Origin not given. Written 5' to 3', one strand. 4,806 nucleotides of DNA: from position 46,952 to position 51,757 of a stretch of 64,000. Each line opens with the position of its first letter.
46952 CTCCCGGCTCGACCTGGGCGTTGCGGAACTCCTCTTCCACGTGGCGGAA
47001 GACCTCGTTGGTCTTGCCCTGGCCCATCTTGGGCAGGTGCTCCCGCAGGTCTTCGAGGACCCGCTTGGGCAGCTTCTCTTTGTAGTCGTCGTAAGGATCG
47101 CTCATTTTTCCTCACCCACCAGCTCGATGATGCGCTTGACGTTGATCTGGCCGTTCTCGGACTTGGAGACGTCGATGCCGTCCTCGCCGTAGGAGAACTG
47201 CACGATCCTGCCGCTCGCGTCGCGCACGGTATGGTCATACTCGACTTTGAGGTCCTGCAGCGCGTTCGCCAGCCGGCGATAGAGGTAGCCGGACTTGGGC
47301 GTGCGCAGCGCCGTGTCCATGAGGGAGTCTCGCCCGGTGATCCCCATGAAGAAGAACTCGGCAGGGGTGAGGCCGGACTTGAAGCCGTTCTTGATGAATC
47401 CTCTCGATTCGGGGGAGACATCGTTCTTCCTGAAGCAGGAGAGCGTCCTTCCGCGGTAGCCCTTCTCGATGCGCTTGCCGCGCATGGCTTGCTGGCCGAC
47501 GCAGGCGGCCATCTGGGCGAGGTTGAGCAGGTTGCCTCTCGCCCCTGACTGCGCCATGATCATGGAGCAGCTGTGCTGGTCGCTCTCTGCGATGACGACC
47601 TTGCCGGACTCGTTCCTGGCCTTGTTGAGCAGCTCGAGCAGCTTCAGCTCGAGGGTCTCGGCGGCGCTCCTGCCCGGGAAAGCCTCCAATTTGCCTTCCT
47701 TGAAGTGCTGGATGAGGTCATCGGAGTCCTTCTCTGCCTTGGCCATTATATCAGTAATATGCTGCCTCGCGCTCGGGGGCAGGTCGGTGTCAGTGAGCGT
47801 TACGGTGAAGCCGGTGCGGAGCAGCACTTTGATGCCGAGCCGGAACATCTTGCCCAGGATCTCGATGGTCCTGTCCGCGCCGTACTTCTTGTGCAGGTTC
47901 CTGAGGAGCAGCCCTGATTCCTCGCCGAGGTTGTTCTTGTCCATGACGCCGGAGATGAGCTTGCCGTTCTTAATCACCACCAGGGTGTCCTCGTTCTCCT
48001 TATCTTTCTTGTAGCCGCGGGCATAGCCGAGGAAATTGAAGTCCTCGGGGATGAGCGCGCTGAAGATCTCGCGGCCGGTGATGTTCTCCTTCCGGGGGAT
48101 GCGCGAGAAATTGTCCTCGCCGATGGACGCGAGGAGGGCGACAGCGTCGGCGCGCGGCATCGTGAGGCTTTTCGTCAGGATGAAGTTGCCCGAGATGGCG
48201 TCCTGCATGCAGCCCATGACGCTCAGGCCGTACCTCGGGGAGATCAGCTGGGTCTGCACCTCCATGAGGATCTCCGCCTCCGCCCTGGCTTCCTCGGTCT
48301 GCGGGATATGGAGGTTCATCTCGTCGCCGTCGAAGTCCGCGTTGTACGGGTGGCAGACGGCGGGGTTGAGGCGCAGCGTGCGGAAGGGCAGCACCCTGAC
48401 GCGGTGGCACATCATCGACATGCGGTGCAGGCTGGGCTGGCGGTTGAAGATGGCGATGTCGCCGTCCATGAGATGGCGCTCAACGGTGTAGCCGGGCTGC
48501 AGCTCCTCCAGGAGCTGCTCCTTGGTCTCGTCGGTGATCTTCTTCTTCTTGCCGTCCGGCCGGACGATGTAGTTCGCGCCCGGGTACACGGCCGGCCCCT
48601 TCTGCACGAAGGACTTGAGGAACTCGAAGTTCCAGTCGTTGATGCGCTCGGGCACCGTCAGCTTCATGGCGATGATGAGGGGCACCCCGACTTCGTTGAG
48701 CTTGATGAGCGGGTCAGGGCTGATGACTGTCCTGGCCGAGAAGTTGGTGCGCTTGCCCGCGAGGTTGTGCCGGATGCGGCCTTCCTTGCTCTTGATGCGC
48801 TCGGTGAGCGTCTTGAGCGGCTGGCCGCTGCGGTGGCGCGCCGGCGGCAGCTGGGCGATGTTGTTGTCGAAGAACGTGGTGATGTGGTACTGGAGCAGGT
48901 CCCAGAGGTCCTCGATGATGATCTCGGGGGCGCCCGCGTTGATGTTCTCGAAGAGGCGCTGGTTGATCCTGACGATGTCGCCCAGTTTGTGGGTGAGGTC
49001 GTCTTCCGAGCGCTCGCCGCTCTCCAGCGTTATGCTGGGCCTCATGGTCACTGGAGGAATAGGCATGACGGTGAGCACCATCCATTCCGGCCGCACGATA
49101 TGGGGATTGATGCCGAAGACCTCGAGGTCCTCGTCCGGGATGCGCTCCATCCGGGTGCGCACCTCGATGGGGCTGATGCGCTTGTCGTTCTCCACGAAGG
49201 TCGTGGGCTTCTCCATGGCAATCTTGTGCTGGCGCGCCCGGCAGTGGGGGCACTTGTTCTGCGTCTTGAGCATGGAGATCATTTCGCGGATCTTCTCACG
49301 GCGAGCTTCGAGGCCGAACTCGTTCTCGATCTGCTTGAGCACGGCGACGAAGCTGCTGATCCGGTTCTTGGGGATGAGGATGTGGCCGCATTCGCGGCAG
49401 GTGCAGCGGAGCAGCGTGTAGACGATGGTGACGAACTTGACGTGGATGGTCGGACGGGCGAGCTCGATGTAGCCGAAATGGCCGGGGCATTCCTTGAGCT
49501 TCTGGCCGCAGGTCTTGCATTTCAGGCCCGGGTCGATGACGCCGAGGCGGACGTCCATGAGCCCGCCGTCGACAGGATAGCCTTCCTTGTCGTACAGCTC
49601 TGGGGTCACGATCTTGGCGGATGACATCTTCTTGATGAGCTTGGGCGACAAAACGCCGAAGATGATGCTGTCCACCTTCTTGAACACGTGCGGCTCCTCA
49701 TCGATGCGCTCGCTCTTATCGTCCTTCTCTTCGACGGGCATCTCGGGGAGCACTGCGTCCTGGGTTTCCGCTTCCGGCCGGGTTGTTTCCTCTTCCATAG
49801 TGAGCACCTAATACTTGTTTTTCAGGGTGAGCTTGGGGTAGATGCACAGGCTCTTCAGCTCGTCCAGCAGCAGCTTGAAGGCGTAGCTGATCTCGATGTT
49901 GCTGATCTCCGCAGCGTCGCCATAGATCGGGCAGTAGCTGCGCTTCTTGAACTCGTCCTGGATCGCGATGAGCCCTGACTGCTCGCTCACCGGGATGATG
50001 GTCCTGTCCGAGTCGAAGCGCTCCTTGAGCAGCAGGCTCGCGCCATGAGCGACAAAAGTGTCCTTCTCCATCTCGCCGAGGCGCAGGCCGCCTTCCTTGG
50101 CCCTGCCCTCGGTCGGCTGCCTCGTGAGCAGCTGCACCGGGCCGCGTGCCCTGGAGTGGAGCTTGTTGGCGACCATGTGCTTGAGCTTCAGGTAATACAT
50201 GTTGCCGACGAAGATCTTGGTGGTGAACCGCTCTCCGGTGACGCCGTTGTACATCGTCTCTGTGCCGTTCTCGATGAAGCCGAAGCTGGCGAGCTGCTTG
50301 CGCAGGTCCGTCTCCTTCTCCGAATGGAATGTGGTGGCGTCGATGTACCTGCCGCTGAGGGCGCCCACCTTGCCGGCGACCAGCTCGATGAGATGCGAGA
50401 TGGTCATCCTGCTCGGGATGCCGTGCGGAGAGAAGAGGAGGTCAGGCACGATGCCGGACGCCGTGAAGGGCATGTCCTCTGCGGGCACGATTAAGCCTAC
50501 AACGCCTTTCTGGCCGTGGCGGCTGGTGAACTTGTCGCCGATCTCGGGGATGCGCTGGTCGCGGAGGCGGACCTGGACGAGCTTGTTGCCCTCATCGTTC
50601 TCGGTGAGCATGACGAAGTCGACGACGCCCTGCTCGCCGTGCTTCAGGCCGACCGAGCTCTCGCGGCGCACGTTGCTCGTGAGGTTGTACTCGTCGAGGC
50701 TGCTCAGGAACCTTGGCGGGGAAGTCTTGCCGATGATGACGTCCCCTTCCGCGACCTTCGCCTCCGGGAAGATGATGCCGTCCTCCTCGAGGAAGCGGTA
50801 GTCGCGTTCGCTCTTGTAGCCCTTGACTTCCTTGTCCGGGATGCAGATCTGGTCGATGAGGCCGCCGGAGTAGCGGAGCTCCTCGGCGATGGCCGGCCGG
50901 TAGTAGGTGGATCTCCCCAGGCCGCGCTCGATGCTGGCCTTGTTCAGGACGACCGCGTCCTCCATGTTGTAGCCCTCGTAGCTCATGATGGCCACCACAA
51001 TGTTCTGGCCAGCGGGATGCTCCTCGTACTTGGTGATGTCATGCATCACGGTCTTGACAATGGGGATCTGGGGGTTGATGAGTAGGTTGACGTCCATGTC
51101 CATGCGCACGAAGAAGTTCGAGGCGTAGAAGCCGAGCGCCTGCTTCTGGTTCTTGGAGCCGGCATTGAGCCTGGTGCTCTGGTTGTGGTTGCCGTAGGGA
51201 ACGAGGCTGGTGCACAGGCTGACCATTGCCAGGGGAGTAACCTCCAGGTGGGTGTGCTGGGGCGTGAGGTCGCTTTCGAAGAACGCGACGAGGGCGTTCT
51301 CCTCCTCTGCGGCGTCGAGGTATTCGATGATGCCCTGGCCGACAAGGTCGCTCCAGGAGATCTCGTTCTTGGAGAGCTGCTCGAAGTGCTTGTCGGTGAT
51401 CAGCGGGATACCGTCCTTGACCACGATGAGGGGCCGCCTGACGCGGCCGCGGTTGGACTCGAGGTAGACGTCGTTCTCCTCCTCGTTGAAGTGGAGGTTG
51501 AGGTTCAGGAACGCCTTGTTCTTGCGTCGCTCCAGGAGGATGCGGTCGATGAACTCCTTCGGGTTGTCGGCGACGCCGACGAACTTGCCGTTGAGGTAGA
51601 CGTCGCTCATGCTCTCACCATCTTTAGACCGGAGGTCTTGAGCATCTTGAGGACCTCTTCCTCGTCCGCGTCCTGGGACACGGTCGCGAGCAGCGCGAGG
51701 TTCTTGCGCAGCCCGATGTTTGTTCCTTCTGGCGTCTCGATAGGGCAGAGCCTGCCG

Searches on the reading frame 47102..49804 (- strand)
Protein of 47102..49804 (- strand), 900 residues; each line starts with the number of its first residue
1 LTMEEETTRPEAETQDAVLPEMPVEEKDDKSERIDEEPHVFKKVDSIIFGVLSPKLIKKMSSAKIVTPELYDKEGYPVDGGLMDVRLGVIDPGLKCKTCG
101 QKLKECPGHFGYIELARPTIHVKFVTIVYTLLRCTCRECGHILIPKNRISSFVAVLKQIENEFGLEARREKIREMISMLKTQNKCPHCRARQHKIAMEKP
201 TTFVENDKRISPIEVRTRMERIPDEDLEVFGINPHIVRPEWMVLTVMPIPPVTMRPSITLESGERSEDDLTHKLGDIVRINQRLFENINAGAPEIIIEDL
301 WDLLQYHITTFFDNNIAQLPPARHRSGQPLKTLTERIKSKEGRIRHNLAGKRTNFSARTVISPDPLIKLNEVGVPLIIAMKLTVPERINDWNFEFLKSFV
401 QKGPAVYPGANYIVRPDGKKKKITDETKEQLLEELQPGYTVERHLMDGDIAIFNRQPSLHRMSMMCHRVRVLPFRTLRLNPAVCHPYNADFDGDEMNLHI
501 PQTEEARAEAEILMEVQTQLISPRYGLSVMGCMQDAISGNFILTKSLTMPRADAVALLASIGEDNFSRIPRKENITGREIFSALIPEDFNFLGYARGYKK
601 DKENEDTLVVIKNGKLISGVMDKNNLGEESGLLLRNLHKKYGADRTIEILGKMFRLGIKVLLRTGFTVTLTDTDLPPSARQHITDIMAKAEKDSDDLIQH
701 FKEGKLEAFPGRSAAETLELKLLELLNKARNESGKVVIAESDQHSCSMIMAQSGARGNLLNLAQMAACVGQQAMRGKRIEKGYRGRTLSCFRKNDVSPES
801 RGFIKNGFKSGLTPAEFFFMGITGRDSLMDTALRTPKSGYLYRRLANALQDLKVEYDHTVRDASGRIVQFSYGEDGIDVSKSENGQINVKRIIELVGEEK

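Call 35: search_protein_families(library=pfam, proteins=[window:47102-49804:-], max_evalue=0.00001)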
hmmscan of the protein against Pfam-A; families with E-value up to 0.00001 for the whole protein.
window:47102-49804:- (900 aa): 5 families
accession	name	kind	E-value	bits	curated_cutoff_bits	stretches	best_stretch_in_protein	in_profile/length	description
PF04997.17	RNA_pol_Rpb1_1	-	2.8e-91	306.5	39.7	1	42-348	2-312/312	RNA polymerase Rpb1, domain 1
PF00623.25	RNA_pol_Rpb1_2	-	5.4e-71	238.6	25.3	1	350-516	1-166/166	RNA polymerase Rpb1, domain 2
PF05000.22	RNA_pol_Rpb1_4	-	9.7e-29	99.9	24.8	1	701-804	4-107/107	RNA polymerase Rpb1, domain 4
PF04983.23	RNA_pol_Rpb1_3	-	1.8e-27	96.7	28.9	1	519-673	1-162/162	RNA polymerase Rpb1, domain 3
PF04998.22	RNA_pol_Rpb1_5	-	4.6e-21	75.9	28.5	1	811-876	1-66/267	RNA polymerase Rpb1, domain 5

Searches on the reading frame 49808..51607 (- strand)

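Call 35: search_protein_families(library=pfam, proteins=[window:49808-51607:-], max_evalue=0.00001)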
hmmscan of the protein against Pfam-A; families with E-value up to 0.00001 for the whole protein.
window:49808-51607:- (599 aa): 4 families
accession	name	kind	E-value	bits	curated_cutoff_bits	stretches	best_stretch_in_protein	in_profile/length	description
PF00562.33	RNA_pol_Rpb2_6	-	4.3e-132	441.2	23.4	1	132-504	1-373/373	RNA polymerase Rpb2, domain 6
PF04560.25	RNA_pol_Rpb2_7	-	1.9e-21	76.7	32.1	1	506-595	1-86/87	RNA polymerase Rpb2, domain 7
PF04566.18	RNA_pol_Rpb2_4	-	2.1e-14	53.8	28.7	1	3-64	1-62/62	RNA polymerase Rpb2, domain 4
PF04567.22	RNA_pol_Rpb2_5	-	1e-08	36.3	21.1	1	85-118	1-34/66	RNA polymerase Rpb2, domain 5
